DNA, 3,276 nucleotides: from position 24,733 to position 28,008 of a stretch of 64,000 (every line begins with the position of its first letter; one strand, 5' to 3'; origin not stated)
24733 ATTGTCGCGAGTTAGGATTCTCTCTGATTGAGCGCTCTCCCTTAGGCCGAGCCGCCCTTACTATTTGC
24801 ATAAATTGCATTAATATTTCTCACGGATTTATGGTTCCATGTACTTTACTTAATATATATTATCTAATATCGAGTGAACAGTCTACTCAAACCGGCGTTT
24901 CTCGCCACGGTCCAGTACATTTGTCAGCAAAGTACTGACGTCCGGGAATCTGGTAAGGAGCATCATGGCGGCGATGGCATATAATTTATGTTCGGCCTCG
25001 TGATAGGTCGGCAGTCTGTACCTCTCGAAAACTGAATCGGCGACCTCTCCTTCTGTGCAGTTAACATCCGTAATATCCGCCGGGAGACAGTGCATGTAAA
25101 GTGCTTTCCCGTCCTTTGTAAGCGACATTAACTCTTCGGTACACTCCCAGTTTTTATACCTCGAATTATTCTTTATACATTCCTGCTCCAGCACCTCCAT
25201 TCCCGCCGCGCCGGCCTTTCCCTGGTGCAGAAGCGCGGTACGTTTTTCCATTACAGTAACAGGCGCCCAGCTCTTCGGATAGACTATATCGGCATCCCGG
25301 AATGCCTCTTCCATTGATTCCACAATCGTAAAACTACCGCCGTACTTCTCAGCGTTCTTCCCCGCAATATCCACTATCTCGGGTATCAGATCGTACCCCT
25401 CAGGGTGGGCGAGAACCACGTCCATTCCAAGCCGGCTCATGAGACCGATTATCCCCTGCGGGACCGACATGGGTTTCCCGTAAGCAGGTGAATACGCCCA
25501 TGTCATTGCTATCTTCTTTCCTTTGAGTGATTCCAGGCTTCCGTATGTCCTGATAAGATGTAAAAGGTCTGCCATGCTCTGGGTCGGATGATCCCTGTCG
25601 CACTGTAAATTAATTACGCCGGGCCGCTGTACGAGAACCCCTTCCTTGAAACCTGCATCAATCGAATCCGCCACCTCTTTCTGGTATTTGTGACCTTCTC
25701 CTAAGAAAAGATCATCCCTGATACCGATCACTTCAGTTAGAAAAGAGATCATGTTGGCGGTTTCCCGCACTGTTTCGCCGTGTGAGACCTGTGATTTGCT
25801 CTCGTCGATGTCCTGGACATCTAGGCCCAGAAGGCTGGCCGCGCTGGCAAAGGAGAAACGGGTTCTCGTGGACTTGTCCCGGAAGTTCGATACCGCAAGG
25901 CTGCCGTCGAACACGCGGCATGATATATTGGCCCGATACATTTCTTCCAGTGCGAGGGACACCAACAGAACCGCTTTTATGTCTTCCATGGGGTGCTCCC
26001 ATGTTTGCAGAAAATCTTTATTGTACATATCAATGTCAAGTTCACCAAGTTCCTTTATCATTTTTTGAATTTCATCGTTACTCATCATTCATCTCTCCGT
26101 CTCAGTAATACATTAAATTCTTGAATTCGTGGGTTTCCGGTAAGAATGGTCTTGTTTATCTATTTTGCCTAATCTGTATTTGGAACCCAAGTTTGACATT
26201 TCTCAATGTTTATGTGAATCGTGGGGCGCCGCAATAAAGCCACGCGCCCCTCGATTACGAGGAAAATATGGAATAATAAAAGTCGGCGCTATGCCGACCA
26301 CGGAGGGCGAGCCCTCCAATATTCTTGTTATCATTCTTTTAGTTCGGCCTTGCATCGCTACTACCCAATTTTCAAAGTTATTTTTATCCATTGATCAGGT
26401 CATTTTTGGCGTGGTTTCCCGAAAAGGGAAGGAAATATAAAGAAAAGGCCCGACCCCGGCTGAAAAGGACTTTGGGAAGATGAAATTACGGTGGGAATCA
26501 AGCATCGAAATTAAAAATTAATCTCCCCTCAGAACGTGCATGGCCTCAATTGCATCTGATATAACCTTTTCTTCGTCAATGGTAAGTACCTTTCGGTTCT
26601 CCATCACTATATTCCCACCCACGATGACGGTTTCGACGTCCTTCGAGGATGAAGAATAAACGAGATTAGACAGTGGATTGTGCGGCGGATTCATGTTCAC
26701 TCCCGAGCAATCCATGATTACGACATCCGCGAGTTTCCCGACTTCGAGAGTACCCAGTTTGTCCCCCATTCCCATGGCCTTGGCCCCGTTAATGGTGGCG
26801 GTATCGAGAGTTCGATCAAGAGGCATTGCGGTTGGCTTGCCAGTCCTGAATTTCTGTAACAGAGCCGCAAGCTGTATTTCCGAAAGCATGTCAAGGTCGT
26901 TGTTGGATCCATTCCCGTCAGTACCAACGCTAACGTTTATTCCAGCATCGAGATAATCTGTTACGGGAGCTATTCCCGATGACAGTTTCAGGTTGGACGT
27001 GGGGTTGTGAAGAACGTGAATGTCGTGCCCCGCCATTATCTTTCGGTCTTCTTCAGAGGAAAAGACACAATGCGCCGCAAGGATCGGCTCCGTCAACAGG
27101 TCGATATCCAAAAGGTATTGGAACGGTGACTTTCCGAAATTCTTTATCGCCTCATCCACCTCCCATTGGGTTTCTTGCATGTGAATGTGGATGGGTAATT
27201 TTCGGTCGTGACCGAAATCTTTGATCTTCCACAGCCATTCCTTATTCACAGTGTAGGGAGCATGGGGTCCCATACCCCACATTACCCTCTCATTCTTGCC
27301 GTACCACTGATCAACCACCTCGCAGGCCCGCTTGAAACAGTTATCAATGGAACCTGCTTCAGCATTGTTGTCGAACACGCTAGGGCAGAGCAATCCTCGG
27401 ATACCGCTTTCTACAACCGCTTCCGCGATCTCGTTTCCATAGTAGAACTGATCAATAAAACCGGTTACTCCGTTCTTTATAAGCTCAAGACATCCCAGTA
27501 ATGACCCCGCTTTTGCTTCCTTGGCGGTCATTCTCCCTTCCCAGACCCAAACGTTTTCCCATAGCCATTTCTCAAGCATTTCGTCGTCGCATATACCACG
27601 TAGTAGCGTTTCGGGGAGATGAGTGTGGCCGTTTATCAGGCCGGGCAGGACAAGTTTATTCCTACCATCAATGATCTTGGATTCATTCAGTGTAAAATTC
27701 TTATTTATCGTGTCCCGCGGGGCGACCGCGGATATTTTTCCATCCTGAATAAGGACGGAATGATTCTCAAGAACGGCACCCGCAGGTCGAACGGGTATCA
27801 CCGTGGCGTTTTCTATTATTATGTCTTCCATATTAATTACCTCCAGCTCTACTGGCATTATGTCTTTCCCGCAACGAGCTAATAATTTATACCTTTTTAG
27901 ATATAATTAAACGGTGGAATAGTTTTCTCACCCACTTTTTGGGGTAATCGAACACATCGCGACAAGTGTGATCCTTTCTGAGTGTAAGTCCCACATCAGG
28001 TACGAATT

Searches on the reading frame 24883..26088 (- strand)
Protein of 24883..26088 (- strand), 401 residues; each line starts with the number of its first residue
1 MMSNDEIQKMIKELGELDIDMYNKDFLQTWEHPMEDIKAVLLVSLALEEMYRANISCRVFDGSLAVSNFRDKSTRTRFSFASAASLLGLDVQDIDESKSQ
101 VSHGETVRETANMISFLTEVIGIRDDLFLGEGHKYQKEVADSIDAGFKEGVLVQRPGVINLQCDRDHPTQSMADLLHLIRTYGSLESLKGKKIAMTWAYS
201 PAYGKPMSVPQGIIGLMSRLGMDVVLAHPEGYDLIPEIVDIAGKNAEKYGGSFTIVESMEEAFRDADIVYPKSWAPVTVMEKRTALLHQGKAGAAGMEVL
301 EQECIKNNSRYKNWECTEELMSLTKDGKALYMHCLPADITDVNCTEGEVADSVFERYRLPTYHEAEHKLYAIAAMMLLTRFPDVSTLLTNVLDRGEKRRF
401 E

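Call 36: search_protein_families(library=pfam, proteins=[window:24883-26088:-], max_evalue=0.00001)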
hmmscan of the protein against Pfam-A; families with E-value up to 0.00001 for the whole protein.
window:24883-26088:- (401 aa): 2 families
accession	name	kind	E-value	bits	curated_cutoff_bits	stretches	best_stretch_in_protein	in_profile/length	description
PF02729.26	OTCace_N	-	6e-25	88.5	29.9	1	24-178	1-146/148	Aspartate/ornithine carbamoyltransferase, carbamoyl-P binding domain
PF00185.30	OTCace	-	3e-21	76.6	29.4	1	213-378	19-156/157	Aspartate/ornithine carbamoyltransferase, Asp/Orn binding domain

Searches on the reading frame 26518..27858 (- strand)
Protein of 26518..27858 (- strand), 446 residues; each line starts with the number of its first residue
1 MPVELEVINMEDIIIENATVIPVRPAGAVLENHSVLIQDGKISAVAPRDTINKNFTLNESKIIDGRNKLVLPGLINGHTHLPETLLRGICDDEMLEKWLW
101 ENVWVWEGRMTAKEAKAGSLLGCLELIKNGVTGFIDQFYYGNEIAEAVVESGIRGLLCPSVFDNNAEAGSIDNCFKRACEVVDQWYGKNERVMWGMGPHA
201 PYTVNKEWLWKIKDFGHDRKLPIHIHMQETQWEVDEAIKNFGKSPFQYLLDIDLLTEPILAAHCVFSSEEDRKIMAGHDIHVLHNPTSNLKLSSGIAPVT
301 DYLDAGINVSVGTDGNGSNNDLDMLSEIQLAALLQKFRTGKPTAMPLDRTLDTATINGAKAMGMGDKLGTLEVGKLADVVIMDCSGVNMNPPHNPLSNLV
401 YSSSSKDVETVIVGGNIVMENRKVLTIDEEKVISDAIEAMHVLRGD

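Call 9: search_protein_families(library=pfam, proteins=[window:26518-27858:-], max_evalue=0.0001)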
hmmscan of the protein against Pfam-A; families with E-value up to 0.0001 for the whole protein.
window:26518-27858:- (446 aa): 2 families
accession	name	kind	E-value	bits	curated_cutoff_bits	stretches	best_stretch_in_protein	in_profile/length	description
PF01979.26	Amidohydro_1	-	1.9e-67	228.4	25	1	69-418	1-345/345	Amidohydrolase family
PF07969.17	Amidohydro_3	-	1.6e-20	74.5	29.7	1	294-418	354-471/472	Amidohydrolase family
